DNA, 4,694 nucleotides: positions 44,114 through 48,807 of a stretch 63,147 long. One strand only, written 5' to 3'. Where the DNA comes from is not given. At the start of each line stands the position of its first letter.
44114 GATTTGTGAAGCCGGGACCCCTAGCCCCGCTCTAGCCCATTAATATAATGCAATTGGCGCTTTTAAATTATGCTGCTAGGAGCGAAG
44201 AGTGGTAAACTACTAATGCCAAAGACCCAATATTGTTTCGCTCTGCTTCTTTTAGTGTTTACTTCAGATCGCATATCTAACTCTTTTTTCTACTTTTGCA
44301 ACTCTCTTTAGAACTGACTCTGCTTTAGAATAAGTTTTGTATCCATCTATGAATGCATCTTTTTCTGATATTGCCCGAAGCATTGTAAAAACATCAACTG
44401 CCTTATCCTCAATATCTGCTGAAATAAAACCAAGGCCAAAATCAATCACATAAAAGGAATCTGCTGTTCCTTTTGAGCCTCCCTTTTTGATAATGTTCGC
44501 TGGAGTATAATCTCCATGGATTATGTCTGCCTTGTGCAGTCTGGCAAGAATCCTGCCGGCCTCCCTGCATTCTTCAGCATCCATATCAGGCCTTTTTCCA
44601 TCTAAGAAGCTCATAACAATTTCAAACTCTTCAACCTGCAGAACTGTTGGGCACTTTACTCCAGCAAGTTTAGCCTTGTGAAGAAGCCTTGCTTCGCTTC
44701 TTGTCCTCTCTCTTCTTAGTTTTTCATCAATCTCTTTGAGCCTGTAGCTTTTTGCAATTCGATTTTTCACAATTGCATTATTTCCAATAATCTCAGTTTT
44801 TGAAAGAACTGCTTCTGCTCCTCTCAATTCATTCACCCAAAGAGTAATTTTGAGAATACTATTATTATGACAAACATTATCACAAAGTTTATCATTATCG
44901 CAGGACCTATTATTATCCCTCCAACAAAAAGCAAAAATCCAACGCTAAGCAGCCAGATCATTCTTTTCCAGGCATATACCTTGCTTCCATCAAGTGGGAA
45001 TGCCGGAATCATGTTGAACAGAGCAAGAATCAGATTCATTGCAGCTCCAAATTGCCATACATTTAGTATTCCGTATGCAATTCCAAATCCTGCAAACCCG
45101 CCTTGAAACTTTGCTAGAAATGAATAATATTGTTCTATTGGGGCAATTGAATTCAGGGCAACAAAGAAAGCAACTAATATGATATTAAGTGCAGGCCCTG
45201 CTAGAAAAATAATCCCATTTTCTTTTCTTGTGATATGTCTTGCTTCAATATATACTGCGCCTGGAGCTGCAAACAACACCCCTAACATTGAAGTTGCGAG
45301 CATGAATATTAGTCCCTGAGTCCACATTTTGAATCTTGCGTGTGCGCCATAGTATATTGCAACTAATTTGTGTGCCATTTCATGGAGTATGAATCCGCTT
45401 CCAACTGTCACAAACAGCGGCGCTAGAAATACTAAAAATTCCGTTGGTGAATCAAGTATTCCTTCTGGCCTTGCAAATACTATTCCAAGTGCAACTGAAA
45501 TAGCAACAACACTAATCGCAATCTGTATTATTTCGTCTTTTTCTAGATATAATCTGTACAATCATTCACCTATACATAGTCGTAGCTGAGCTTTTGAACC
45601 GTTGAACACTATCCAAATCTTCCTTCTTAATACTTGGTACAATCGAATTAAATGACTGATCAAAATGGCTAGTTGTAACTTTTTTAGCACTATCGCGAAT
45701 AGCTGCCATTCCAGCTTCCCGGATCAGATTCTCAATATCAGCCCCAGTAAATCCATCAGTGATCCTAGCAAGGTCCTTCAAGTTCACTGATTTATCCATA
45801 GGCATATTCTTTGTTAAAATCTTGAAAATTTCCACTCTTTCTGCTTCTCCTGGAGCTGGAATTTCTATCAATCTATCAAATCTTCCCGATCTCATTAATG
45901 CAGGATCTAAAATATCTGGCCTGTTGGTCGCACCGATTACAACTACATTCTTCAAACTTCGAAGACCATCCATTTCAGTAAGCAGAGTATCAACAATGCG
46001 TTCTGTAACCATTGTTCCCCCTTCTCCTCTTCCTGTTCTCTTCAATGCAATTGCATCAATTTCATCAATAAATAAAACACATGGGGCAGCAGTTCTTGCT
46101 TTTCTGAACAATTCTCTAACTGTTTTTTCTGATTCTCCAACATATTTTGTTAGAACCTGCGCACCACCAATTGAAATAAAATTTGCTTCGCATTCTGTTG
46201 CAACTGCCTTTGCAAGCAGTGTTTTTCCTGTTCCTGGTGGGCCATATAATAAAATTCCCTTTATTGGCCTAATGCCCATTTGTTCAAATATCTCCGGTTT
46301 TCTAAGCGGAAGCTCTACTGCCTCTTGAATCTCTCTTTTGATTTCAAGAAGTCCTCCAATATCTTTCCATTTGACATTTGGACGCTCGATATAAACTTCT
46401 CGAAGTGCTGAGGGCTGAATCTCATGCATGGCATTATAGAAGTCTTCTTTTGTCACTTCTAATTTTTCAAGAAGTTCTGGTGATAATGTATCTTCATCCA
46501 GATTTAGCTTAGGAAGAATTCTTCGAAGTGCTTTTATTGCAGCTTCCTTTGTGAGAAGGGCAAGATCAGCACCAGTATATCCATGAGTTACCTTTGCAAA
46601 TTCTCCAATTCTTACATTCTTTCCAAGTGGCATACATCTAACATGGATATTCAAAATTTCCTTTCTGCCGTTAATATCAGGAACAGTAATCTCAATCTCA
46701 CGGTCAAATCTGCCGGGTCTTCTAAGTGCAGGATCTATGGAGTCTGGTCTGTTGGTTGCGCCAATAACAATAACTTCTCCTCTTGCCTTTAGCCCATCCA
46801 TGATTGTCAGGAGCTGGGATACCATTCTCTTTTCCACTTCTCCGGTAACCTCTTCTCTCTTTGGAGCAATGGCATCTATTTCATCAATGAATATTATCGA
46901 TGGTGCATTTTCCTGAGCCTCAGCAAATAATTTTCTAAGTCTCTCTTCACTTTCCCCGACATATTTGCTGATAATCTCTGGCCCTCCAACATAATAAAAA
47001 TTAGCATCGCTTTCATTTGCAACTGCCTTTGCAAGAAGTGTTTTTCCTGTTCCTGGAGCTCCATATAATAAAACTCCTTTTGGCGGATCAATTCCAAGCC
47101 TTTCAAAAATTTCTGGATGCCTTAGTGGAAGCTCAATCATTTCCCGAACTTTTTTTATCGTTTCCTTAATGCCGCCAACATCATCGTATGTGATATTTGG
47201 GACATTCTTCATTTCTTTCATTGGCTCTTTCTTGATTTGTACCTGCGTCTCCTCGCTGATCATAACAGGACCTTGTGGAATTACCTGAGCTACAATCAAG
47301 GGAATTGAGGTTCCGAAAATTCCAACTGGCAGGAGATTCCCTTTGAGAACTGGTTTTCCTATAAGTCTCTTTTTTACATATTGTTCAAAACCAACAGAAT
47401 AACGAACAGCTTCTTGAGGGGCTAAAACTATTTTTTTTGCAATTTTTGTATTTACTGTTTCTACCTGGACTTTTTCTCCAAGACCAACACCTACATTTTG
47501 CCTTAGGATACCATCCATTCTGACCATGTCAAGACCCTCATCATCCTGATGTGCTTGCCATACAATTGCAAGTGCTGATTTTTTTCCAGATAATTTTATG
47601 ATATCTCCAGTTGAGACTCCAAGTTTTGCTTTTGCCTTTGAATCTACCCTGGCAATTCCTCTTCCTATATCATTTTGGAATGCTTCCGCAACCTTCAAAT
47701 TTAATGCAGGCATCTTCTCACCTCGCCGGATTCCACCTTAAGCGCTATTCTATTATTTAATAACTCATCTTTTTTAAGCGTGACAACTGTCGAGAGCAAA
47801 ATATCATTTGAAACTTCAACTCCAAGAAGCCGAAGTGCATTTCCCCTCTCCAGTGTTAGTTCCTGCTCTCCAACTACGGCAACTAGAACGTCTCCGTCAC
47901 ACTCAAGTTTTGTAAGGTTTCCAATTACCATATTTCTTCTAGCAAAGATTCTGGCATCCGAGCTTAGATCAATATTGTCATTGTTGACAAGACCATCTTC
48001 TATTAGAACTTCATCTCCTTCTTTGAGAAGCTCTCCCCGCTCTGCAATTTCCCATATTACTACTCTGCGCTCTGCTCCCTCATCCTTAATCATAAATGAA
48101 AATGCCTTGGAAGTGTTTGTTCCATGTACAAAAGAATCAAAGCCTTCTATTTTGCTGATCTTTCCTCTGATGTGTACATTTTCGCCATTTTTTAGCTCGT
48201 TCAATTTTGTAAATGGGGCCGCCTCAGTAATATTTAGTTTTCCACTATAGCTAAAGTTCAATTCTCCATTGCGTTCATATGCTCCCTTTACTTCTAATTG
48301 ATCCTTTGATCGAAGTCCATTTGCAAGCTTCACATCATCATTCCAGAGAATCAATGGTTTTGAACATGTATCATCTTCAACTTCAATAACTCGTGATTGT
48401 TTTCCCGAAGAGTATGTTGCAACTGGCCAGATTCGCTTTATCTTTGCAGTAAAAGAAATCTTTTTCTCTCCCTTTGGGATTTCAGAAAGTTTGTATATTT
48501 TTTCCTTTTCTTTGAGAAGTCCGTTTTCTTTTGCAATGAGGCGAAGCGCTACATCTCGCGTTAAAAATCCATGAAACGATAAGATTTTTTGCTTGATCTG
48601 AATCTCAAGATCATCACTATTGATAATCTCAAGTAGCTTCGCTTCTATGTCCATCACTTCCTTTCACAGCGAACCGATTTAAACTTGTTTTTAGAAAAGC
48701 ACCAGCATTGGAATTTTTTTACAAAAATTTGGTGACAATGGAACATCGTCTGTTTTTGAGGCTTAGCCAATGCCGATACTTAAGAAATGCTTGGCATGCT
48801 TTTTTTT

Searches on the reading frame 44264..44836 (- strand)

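Call 64: search_protein_families(library=pfam, proteins=[window:44264-44836:-], max_evalue=0.001)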
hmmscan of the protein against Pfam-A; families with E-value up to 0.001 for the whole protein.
window:44264-44836:- (190 aa): 3 families
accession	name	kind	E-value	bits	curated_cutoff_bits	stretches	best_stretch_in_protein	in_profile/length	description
PF01636.29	APH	-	2e-07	31.5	23.2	0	37-104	29-111/239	Phosphotransferase enzyme family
PF01163.29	RIO1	-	1.9e-06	28.1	22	1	35-133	45-148/187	RIO domain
PF06293.20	Kdo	-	6.6e-05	22.9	21.3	0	87-133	121-166/207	Lipopolysaccharide kinase (Kdo/WaaP) family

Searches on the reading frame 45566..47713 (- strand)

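Call 14: search_protein_families(library=pfam, proteins=[window:45566-47713:-], max_evalue=0.01)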
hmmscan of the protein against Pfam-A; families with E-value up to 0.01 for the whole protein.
window:45566-47713:- (715 aa): 48 families (the best 25 are shown)
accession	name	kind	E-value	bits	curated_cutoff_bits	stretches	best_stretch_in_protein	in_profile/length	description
PF00004.35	AAA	-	2.7e-99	329.1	21.2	2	214-343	1-130/131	ATPase family associated with various cellular activities (AAA)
PF17862.7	AAA_lid_3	-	4e-31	106.6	27.2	2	642-685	1-44/45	AAA+ lid domain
PF02359.24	CDC48_N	-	6.8e-26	90.7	35.1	1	6-88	2-84/85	Cell division protein 48 (CDC48), N-terminal domain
PF05496.18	RuvB_N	-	2.5e-16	60.3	27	2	213-312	35-125/159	Holliday junction DNA helicase RuvB P-loop domain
PF13191.12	AAA_16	-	6.4e-15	56.5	32.6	2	203-317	16-138/167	AAA ATPase domain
PF02933.23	CDC48_2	-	3.3e-14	52.7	22.4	1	104-165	1-62/64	Cell division protein 48 (CDC48), domain 2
PF07728.20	AAA_5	-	5e-12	46.5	22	2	213-332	1-137/139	AAA domain (dynein-related subfamily)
PF13401.12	AAA_22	-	1.8e-11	44.9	27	1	214-303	8-77/130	AAA domain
PF13173.12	AAA_14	-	4.5e-10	40.1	27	1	214-294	5-86/129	AAA domain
PF07724.20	AAA_2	-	6.2e-10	39.8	27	1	214-307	6-101/166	AAA domain (Cdc48 subfamily)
PF06068.19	TIP49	-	1.7e-09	37.7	23.8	1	485-539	51-106/347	TIP49 P-loop domain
PF13521.12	AAA_28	-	3.5e-08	34.3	27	1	214-265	2-49/164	AAA domain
PF25199.1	nSTAND_NTPase5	-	1.1e-07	32.2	34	0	208-296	38-122/145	Novel STAND NTPase 5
PF00910.28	RNA_helicase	-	1.8e-07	32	21.5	0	487-512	1-26/105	RNA helicase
PF23902.1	AAA_lid_PRS2_C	-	2.6e-07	31.1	34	1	624-692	2-71/73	PRS2 AAA+ lid C-terminal domain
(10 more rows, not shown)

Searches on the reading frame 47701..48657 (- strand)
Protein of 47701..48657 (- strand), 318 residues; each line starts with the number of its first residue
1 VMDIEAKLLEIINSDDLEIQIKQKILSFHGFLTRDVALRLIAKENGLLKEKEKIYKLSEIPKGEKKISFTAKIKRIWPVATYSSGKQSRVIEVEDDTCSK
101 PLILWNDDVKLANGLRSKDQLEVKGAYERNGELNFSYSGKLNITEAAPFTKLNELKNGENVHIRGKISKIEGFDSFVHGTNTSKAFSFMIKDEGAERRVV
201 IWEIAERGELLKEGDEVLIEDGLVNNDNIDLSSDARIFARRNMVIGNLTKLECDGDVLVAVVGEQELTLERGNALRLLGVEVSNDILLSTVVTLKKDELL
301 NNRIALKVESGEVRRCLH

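Call 14: search_protein_families(library=pfam, proteins=[window:47701-48657:-], max_evalue=0.01)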
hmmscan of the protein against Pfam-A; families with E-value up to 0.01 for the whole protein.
window:47701-48657:- (318 aa): 1 family
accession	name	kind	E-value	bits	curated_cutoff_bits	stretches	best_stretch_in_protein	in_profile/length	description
PF01336.31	tRNA_anti-codon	-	1.5e-07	31.7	27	1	161-227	1-60/75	OB-fold nucleic acid binding domain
